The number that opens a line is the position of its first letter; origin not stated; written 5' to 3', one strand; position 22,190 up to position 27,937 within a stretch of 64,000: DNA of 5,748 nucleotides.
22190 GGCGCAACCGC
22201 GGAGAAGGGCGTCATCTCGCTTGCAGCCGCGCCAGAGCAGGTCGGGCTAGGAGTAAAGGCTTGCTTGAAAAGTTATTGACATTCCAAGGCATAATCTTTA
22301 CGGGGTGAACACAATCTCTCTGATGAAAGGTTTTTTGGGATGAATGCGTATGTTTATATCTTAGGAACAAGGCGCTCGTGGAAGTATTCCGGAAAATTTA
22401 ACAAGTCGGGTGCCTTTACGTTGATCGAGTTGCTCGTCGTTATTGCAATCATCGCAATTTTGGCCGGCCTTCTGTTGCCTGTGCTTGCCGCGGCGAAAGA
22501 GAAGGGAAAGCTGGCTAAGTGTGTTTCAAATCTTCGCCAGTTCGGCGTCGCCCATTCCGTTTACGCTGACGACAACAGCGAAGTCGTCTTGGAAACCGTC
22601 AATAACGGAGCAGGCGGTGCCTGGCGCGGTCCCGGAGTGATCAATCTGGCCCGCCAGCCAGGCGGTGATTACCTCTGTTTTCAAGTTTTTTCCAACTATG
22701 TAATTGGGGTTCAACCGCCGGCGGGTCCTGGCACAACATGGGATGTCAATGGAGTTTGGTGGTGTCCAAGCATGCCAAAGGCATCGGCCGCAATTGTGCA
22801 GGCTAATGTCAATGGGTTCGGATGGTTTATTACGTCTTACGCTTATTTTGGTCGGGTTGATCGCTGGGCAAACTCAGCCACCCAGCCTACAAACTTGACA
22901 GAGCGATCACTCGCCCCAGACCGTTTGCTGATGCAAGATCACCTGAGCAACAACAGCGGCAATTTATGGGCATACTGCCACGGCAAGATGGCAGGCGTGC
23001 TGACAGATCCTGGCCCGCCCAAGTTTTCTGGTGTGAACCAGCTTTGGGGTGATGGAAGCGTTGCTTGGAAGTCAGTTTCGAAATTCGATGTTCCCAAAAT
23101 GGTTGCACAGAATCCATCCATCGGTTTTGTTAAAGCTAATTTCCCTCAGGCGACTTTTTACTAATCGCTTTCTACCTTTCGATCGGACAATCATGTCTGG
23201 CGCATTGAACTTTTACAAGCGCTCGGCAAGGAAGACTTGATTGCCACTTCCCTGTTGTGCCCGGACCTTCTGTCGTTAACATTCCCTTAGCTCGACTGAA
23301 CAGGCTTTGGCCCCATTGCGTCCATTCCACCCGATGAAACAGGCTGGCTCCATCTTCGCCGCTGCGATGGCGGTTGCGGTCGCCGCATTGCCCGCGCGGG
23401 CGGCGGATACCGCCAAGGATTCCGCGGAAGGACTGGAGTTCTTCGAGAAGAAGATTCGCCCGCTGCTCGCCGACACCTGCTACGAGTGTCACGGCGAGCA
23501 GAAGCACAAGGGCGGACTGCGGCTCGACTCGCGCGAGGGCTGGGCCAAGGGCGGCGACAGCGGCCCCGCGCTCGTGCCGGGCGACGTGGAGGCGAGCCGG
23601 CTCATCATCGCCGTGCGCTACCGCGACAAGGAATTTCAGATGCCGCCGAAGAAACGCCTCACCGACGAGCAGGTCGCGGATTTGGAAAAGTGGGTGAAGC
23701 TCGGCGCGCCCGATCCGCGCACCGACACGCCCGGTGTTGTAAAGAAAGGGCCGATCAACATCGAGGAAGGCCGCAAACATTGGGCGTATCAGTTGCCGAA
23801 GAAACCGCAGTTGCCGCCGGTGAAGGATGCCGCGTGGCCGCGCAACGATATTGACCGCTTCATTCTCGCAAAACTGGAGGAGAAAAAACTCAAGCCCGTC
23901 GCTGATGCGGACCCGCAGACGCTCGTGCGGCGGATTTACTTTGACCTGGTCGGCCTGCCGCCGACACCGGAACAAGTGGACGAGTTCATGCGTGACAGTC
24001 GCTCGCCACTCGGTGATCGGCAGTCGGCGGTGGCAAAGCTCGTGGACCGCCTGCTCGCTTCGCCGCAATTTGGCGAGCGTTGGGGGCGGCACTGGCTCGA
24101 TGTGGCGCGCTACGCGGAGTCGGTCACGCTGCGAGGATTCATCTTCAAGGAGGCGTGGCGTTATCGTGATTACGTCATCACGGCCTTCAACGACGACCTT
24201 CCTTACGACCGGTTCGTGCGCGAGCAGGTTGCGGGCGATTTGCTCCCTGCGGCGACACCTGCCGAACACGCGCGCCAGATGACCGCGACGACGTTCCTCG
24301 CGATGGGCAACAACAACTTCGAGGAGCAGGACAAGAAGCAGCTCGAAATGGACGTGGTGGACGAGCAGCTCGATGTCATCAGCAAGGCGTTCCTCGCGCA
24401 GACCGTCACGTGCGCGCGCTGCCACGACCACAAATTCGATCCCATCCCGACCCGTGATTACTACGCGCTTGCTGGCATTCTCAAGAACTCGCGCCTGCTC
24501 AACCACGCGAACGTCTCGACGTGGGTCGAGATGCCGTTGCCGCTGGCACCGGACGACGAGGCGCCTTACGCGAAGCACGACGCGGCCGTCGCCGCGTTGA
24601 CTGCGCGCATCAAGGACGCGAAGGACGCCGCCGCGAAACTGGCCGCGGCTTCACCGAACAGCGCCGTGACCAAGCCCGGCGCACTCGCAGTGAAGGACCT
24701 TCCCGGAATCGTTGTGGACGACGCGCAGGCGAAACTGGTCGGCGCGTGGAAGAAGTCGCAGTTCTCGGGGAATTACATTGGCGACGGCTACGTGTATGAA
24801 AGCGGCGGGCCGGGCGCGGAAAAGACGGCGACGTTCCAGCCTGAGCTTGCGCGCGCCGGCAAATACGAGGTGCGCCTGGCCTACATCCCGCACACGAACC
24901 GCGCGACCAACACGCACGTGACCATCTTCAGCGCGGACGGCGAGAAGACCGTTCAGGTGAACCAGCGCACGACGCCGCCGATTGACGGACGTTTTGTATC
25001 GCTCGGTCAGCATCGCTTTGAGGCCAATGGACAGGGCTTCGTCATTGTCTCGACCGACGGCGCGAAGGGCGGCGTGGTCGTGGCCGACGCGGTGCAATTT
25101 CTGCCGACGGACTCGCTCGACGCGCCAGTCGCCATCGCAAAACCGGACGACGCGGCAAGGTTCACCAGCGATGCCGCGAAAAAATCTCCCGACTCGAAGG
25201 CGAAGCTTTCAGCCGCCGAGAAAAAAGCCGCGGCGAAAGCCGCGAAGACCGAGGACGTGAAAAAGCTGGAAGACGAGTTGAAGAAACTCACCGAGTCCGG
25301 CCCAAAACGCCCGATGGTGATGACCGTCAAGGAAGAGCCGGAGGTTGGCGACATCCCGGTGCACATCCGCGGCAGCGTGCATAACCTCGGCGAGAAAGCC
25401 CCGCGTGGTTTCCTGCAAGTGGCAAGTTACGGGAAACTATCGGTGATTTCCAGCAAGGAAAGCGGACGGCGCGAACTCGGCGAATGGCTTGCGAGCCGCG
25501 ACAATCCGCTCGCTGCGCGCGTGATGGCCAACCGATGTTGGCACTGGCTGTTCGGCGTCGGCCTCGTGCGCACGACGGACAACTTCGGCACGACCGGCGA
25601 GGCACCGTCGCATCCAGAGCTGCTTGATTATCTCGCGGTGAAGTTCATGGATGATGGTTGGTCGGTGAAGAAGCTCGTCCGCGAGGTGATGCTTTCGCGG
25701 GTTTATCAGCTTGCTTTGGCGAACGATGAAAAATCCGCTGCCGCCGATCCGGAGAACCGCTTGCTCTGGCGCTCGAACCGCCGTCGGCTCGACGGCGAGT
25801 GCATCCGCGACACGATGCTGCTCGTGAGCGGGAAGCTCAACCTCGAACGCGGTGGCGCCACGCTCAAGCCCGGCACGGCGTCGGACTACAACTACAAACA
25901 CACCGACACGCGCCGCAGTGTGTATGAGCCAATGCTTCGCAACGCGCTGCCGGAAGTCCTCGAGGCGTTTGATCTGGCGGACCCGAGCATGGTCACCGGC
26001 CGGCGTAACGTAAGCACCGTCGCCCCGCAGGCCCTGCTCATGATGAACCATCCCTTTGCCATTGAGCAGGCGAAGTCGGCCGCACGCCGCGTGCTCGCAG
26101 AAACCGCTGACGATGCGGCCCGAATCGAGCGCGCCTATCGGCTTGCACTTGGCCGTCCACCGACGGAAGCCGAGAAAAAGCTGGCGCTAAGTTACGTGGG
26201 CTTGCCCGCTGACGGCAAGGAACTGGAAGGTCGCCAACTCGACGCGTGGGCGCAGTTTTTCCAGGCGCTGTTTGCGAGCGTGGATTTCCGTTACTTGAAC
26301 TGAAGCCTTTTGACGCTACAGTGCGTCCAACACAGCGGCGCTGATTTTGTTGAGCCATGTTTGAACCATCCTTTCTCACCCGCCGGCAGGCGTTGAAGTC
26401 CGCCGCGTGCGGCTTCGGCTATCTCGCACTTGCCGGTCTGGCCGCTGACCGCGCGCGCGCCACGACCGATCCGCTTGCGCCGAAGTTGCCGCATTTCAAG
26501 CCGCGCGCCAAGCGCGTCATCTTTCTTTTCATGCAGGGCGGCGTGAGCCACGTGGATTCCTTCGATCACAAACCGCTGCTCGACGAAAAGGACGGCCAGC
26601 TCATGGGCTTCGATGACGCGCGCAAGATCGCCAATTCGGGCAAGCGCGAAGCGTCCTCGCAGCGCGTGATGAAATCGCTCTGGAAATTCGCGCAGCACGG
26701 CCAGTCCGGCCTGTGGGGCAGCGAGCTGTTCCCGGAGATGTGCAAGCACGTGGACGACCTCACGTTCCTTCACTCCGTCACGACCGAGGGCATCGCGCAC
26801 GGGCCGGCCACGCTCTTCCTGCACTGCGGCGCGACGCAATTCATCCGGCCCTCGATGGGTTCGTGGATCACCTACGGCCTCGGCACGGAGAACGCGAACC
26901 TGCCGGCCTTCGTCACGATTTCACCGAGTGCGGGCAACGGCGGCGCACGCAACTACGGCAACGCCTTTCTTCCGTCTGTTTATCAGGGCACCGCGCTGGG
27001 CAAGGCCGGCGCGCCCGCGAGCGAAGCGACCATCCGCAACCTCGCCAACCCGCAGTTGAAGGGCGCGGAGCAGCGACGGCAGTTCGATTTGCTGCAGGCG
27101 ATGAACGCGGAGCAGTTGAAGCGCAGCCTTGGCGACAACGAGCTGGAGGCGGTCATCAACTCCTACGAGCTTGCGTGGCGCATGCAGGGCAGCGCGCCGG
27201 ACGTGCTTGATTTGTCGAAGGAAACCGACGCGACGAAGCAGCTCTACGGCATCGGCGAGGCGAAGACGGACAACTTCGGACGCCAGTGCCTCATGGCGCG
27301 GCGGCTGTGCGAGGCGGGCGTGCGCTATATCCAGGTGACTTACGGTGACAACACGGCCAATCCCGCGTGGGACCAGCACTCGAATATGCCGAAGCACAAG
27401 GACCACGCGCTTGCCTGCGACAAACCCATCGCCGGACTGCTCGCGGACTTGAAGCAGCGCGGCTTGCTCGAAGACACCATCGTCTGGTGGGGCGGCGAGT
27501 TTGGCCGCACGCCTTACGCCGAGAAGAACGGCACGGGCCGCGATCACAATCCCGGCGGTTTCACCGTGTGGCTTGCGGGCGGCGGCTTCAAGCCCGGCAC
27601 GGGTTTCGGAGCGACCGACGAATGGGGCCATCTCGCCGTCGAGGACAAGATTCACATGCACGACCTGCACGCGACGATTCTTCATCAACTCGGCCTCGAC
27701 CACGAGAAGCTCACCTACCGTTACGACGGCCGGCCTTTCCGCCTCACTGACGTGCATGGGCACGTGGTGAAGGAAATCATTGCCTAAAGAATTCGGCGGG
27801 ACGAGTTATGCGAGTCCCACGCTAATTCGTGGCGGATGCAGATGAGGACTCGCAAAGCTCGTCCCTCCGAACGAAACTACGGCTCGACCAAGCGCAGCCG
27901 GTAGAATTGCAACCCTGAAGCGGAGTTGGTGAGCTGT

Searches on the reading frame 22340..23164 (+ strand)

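Call 24: search_protein_families(library=pfam, proteins=[window:22340-23164:+], max_evalue=0.001)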
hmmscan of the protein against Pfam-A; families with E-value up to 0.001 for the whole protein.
window:22340-23164:+ (274 aa): 1 family
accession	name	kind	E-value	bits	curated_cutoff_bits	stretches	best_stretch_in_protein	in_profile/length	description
PF07963.17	N_methyl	-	3.2e-07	30.1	21.2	1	21-46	2-27/27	Prokaryotic N-terminal methylation motif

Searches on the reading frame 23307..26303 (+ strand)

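Call 24: search_protein_families(library=pfam, proteins=[window:23307-26303:+], max_evalue=0.001)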
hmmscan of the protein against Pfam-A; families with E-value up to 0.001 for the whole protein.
window:23307-26303:+ (998 aa): 6 families
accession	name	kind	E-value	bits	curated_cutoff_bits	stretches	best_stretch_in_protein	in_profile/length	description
PF07587.16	PSD1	-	5.6e-88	294.9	28.5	1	720-963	1-243/244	Protein of unknown function (DUF1553)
PF07583.16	PSCyt2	-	1.6e-80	270.4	29.8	1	182-395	2-207/209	Protein of unknown function (DUF1549)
PF25275.1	Golvesin_C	-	3.4e-25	89.1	31.6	1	469-598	2-130/132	Golvesin C-terminal domain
PF07635.16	PSCyt1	-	2.8e-20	73.1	22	1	58-115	1-58/59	Planctomycete cytochrome C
PF13442.11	Cytochrome_CBB3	-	8e-05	23.3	27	0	52-130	8-68/68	Cytochrome C oxidase, cbb3-type, subunit III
PF00034.26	Cytochrom_C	-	0.0004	22.1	21.3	0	53-131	7-87/90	Cytochrome c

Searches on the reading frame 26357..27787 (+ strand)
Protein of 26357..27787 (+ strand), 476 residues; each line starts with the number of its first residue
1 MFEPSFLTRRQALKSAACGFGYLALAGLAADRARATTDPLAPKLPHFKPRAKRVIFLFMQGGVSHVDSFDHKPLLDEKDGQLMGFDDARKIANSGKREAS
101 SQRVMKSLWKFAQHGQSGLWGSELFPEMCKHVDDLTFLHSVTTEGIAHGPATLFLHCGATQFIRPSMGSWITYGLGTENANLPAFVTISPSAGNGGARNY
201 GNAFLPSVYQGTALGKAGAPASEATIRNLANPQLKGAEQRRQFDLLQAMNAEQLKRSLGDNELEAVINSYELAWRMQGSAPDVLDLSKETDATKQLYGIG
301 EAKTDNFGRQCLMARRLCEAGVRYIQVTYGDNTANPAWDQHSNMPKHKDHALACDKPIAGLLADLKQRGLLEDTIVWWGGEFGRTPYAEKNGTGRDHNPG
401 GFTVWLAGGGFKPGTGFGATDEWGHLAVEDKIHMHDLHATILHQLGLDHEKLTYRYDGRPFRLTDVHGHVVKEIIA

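Call 98: search_protein_families(library=pfam, proteins=[window:26357-27787:+], max_evalue=0.0001)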
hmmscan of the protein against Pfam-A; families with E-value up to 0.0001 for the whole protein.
window:26357-27787:+ (476 aa): 1 family
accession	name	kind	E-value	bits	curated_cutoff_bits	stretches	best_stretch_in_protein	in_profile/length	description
PF07394.17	DUF1501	-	8.7e-142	473.3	27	1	51-475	1-390/390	Protein of unknown function (DUF1501)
